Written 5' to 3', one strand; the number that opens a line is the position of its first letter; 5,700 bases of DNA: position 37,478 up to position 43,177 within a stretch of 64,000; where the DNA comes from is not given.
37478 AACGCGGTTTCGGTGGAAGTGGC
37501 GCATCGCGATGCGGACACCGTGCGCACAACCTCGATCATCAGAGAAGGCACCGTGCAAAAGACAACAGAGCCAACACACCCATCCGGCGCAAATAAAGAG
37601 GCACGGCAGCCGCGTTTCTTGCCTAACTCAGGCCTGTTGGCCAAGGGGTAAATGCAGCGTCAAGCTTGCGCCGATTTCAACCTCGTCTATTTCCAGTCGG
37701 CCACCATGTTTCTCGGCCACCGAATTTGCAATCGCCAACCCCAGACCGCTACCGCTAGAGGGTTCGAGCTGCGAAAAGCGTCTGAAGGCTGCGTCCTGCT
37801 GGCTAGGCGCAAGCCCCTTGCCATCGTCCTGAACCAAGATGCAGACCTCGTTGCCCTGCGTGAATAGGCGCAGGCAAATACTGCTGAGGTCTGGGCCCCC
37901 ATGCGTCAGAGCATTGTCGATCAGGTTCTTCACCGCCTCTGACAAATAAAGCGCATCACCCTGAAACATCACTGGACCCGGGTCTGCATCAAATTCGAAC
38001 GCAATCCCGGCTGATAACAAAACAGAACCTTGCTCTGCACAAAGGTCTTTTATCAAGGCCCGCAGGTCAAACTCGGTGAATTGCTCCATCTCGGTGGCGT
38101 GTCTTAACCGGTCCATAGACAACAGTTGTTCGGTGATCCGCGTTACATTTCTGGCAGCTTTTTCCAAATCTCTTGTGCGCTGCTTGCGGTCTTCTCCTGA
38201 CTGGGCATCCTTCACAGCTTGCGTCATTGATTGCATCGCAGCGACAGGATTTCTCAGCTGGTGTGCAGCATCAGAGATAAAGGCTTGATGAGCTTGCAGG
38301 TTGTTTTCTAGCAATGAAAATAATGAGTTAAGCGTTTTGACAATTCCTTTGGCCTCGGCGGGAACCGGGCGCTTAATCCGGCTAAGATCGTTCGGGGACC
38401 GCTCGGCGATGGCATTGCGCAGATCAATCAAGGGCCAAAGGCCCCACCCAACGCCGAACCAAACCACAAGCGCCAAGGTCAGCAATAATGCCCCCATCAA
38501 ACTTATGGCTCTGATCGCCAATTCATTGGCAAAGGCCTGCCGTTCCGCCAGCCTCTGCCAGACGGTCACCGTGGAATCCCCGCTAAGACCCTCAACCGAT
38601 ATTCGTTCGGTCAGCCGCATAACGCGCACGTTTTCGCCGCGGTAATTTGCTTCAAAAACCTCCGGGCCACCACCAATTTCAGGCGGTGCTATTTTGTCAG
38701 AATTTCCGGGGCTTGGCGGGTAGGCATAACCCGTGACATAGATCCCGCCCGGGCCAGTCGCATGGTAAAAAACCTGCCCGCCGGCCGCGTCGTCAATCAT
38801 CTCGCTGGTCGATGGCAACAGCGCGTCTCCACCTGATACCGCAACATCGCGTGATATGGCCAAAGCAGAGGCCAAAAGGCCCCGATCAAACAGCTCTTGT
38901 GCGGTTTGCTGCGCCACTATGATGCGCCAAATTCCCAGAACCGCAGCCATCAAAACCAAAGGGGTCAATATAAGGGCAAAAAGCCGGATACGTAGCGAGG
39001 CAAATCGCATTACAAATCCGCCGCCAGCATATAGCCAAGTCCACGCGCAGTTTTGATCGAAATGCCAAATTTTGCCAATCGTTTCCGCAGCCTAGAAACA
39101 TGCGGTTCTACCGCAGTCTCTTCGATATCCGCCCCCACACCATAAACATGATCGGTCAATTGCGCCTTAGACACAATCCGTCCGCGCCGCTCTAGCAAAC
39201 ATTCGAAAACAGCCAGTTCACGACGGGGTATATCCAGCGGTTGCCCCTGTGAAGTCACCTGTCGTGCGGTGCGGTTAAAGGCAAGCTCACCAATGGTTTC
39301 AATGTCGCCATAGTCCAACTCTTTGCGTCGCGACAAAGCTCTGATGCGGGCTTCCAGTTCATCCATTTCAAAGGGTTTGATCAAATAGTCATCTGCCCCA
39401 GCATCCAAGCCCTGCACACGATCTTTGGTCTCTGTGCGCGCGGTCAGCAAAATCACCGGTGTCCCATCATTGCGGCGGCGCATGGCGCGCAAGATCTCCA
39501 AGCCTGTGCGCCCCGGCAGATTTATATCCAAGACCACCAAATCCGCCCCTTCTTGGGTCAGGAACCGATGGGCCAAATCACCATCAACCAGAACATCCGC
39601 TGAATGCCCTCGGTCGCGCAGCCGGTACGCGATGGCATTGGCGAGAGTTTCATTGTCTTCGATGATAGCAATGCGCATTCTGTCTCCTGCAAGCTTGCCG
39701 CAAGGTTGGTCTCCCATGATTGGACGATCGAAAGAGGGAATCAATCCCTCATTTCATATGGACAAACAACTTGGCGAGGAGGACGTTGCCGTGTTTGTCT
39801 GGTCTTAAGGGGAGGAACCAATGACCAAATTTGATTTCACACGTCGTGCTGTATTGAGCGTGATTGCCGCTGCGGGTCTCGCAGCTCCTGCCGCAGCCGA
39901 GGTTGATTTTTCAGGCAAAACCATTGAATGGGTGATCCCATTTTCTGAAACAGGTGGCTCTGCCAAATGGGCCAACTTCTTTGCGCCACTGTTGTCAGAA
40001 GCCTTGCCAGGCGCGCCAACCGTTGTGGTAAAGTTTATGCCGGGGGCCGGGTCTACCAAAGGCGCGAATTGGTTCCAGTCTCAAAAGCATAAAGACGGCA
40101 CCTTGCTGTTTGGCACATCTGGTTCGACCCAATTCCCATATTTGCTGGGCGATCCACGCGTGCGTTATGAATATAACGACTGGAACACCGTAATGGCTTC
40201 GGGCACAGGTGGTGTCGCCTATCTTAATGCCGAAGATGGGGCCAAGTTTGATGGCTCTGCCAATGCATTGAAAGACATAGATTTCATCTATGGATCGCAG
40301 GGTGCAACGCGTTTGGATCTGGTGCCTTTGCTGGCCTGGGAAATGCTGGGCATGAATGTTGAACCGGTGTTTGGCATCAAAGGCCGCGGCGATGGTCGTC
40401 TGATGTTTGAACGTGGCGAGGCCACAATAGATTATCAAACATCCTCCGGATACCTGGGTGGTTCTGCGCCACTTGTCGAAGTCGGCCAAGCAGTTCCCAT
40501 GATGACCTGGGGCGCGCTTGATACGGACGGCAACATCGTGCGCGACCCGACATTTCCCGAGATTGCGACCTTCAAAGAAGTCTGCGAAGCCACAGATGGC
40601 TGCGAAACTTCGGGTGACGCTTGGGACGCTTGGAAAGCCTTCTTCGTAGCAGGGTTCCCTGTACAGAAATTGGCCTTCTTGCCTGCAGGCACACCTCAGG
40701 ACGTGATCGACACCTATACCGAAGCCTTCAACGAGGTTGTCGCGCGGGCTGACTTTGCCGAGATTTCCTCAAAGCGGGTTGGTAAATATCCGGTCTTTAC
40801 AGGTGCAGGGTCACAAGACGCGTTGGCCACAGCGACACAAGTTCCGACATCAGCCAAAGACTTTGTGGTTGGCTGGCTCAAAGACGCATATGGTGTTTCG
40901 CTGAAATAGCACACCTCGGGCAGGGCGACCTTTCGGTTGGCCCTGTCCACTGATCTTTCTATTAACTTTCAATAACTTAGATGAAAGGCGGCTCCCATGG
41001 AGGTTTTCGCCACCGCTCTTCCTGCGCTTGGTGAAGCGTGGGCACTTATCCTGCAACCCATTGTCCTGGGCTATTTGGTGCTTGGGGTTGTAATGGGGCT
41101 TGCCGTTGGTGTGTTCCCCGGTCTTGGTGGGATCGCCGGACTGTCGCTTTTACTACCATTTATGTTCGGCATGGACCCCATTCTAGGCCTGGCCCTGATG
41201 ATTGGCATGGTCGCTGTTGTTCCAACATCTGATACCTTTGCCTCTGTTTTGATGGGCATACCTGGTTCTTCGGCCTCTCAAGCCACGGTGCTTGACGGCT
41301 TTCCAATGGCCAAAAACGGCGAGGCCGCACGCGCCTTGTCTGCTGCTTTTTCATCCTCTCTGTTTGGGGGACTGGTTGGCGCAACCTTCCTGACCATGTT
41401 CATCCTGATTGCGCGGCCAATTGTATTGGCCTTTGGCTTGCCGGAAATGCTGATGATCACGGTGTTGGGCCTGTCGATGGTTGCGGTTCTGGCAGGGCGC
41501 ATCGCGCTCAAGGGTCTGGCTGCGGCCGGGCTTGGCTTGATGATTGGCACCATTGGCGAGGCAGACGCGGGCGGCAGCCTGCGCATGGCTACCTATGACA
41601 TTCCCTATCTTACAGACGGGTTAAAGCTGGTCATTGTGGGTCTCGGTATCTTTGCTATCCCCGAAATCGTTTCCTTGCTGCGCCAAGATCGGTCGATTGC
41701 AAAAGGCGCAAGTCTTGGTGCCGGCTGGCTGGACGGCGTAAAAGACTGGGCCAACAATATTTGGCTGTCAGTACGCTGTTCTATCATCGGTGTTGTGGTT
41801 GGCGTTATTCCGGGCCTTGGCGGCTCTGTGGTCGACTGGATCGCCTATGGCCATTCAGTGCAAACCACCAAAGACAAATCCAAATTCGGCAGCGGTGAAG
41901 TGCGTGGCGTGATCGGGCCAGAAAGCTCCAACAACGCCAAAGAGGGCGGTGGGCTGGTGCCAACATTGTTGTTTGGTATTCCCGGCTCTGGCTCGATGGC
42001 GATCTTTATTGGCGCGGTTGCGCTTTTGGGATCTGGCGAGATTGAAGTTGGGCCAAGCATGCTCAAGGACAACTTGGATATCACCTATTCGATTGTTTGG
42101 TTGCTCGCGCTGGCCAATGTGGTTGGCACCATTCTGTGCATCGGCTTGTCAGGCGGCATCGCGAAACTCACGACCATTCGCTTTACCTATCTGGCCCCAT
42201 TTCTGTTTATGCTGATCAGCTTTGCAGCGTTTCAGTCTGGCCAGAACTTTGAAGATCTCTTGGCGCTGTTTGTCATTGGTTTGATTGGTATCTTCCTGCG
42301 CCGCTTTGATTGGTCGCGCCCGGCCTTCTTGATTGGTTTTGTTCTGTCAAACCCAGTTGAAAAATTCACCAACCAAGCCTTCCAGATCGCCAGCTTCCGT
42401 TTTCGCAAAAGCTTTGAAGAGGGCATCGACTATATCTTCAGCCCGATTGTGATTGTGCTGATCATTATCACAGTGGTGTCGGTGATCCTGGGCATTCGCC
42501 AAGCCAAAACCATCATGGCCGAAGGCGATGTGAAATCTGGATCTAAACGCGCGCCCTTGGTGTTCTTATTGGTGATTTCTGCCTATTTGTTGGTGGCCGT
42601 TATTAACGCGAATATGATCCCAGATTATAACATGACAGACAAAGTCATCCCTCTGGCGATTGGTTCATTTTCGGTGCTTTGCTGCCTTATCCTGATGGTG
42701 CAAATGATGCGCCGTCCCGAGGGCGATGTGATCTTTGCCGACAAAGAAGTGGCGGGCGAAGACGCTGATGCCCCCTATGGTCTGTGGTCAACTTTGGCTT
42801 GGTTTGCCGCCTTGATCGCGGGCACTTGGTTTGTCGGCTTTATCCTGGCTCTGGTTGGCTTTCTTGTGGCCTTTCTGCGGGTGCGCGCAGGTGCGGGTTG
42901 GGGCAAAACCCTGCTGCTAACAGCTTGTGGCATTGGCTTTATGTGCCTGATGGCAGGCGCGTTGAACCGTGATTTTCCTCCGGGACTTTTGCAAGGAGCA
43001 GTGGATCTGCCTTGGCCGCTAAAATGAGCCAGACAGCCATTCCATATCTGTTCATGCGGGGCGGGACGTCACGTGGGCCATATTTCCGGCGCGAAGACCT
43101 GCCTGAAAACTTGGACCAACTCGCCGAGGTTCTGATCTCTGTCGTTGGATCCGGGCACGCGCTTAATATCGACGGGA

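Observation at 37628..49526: Expanded tricarballylate/aconitate catabolic cluster with two regulators and unexplained enzymes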

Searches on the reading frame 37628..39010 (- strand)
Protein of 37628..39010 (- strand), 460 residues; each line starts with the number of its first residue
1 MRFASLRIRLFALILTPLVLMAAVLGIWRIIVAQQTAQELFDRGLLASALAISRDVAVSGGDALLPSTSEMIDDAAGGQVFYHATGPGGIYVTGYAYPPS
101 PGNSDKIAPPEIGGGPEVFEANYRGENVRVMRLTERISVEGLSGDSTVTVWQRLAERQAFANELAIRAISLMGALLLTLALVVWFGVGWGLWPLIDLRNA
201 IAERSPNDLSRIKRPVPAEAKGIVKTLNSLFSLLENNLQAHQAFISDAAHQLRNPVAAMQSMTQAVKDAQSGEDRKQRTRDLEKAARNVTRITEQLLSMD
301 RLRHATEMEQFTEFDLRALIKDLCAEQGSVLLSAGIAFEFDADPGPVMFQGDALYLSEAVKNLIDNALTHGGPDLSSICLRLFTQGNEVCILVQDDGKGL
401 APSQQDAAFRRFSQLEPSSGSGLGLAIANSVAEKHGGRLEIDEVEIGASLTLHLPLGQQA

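Call 3: search_protein_families(library=pfam, proteins=[window:37628-39010:-])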
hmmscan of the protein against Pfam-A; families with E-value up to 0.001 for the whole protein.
window:37628-39010:- (460 aa): 3 families
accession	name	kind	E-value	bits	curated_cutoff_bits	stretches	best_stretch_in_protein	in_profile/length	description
PF08521.16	2CSK_N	-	6.6e-24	85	23.2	1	18-164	1-140/140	Two-component sensor kinase N-terminal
PF02518.31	HATPase_c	-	2.8e-20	73.2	26.4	1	351-457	1-110/111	Histidine kinase-, DNA gyrase B-, and HSP90-like ATPase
PF00512.31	HisKA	-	1.6e-10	41.3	26.9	1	242-303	3-64/66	His Kinase A (phospho-acceptor) domain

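Call 4: search_protein_families(library=ncbifam, proteins=[window:37628-39010:-])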
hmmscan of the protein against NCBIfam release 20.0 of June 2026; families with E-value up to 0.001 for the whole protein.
window:37628-39010:- (460 aa): 78 families (the best 25 are shown)
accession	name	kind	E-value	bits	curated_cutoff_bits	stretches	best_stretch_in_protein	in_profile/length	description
NF007664.1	PRK10337.1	equivalog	2.4e-37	128.7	475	1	148-447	136-434/442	quorum sensing histidine kinase QseC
TIGR01386.1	cztS_silS_copS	subfamily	1.4e-36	126.5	292.55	1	137-454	135-456/457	heavy metal sensor histidine kinase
NF008312.0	PRK11100.1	equivalog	2.9e-32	112.1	356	1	167-455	182-473/477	two-component system sensor histidine kinase CreC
NF008025.0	PRK10755.1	equivalog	9.5e-30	103.5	314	1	165-444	65-342/362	two-component system sensor histidine kinase PmrB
NF041735.1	hist_kin_RppB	equivalog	1.3e-29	103.3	400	1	239-455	214-438/438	two-component system sensor histidine kinase RppB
NF007007.0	PRK09470.1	equivalog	4e-28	98.5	486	1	216-458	220-461/463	envelope stress sensor histidine kinase CpxA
TIGR02966.1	phoR_proteo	equivalog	2.1e-27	96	334.2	1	239-448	112-327/333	phosphate regulon sensor histidine kinase PhoR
NF007898.0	PRK10604.1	equivalog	9e-27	94.3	478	1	164-458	134-425/433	two-component system sensor histidine kinase RstB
NF040691.1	MtrAB_MtrB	equivalog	7e-24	84.7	450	1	226-456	256-492/507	MtrAB system histidine kinase MtrB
NF012163.2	BaeS_SmeS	equivalog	1.9e-23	83.2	500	1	167-447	164-448/457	sensor histidine kinase efflux regulator BaeS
NF046044.1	PnpS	equivalog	2.7e-23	82.6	400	1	239-455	168-390/390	two-component system histidine kinase PnpS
NF041880.1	EPS_EpsF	equivalog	8.4e-23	80.6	900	1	237-442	270-476/492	response regulator EpsF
NF008077.0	PRK10815.1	equivalog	2.7e-21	75.8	497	1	171-449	199-472/488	two-component system sensor histidine kinase PhoQ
NF008468.0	PRK11360.1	equivalog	5.2e-21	74.7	646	1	244-459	399-611/616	two-component system sensor histidine kinase AtoS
NF052314.1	T9SS_HK_PorY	subfamily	5.5e-21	75.1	350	1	132-439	102-403/418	PorY family sensor histidine kinase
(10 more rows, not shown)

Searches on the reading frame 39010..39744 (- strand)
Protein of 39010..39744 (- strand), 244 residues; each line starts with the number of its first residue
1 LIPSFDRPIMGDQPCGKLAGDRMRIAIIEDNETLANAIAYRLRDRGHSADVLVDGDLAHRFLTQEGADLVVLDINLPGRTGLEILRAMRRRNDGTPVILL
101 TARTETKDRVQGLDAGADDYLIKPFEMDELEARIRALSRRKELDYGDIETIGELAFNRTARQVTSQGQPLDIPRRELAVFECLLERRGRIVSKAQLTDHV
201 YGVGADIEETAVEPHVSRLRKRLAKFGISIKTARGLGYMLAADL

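Call 3: search_protein_families(library=pfam, proteins=[window:39010-39744:-])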
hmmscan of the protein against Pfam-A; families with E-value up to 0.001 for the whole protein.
window:39010-39744:- (244 aa): 2 families
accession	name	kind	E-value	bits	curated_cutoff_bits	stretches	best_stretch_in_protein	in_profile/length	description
PF00072.30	Response_reg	-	1.8e-27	96.1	30.2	1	25-135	1-111/111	Response regulator receiver domain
PF00486.34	Trans_reg_C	-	1.3e-16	60.9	26.2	1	167-240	1-77/77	Transcriptional regulatory protein, C terminal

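Call 4: search_protein_families(library=ncbifam, proteins=[window:39010-39744:-])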
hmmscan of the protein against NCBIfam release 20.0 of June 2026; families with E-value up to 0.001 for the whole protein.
window:39010-39744:- (244 aa): 98 families (the best 25 are shown)
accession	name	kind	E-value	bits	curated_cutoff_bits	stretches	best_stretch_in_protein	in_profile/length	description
NF012023.0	PRK15479.1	equivalog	1.2e-59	201.6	337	1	23-241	1-218/224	transcriptional regulator TctD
TIGR02154.1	PhoB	equivalog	2e-51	174.5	296.2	1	23-240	3-225/226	phosphate regulon transcriptional regulator PhoB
NF007928.2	PRK10643.1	equivalog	3.8e-49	167.3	330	1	23-240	1-216/216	two-component system response regulator PmrA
NF041734.1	resp_reg_RppA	equivalog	5.1e-49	166.7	250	1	23-241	1-228/229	two-component system response regulator RppA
NF008296.0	PRK11083.1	equivalog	2.3e-47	161.3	273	1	22-241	3-226/228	two-component system response regulator CreB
TIGR01387.1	cztR_silR_copR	subfamily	3e-45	154.5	279.2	1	25-240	1-218/218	heavy metal response regulator transcription factor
NF040689.1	MtrAB_MtrA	equivalog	6e-43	146.7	300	1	25-239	1-217/219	MtrAB system response regulator MtrA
NF045991.1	RespRegCtrARhodob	equivalog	8.1e-40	136.9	350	1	23-240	1-221/224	response regulator transcription factor CtrA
NF045944.1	ResRegRpaBCyano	equivalog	8.4e-40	136.6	330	1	27-240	2-227/229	response regulator transcription factor RpaB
NF008567.0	PRK11517.1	equivalog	1.4e-39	135.7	353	1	23-242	1-220/223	response regulator transcription factor HprR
NF053854.1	RespRegPhoBBctds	equivalog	3.6e-39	134.4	270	1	25-240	1-224/225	two-component system response regulator PhoB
NF007663.1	PRK10336.1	equivalog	6.2e-39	134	345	1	23-241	1-217/219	quorum sensing response regulator transcription factor QseB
NF041733.1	resp_reg_CseB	equivalog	1.4e-37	129.3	350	1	24-241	2-227/228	two-component system response regulator CseB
NF007005.1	PRK09468.1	equivalog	1.3e-36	126.3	331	1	23-242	4-233/237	osmolarity response regulator transcription factor OmpR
NF008078.0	PRK10816.1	equivalog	2.2e-36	125.4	336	1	23-240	1-220/223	two-component system response regulator PhoP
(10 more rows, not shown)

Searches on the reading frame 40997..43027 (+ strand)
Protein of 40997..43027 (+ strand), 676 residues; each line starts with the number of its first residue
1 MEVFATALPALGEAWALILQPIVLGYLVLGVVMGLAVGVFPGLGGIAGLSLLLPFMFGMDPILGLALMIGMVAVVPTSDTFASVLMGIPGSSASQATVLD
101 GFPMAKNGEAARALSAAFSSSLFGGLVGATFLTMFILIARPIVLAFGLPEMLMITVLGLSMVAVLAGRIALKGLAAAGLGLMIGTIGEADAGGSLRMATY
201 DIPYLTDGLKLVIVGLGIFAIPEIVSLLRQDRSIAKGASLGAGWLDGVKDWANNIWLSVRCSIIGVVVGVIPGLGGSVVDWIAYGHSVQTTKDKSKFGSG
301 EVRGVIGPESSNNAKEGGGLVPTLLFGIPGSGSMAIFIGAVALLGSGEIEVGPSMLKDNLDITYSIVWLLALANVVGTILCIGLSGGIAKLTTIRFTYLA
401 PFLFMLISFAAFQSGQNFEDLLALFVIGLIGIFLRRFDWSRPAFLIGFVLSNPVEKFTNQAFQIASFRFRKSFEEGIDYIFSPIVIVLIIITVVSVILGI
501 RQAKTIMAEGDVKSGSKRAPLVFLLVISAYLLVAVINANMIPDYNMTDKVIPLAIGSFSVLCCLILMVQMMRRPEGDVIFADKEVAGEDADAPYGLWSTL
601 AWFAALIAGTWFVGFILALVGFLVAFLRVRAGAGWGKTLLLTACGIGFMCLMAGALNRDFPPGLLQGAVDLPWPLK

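Call 3: search_protein_families(library=pfam, proteins=[window:40997-43027:+])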
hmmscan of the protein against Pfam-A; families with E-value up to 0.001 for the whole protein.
window:40997-43027:+ (676 aa): 1 family
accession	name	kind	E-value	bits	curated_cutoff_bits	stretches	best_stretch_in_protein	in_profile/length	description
PF01970.21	TctA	-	1.5e-111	373.4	28.9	1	24-445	1-422/423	Tripartite tricarboxylate transporter TctA family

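Call 4: search_protein_families(library=ncbifam, proteins=[window:40997-43027:+])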
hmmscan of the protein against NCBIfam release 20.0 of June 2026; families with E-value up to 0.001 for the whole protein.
window:40997-43027:+ (676 aa): 0 families

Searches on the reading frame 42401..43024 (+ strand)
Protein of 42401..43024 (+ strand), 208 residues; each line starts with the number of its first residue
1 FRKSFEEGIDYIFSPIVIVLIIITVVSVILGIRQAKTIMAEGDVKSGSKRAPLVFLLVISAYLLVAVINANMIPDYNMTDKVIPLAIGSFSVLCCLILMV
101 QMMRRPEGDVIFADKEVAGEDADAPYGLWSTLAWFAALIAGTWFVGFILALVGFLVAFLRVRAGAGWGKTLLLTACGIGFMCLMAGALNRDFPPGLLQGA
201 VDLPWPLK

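Call 11: search_protein_families(library=pfam, proteins=[window:42401-43024:+], max_evalue=10)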
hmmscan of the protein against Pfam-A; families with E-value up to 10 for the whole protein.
window:42401-43024:+ (208 aa): 6 families
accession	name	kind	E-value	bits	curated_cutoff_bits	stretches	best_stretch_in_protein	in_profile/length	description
PF07331.16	TctB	-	0.00026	21.6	29.1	1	54-182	5-125/137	Tripartite tricarboxylate transporter TctB family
PF13273.12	DUF4064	-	0.0039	17.8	32.1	1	87-180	15-101/102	Protein of unknown function (DUF4064)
PF01757.29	Acyl_transf_3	-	0.0041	16.7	31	2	133-199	116-182/326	Acyltransferase domain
PF10269.14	Tmemb_185A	-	0.0065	16.6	23.1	1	12-148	14-144/252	Transmembrane Fragile-X-F protein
PF16079.10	Phage_holin_5_2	-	0.013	16.1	29.2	1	78-113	18-53/76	Phage holin family Hol44, in holin superfamily V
PF09591.15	DUF2463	-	0.05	14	22.5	1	11-108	60-152/210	Protein of unknown function (DUF2463)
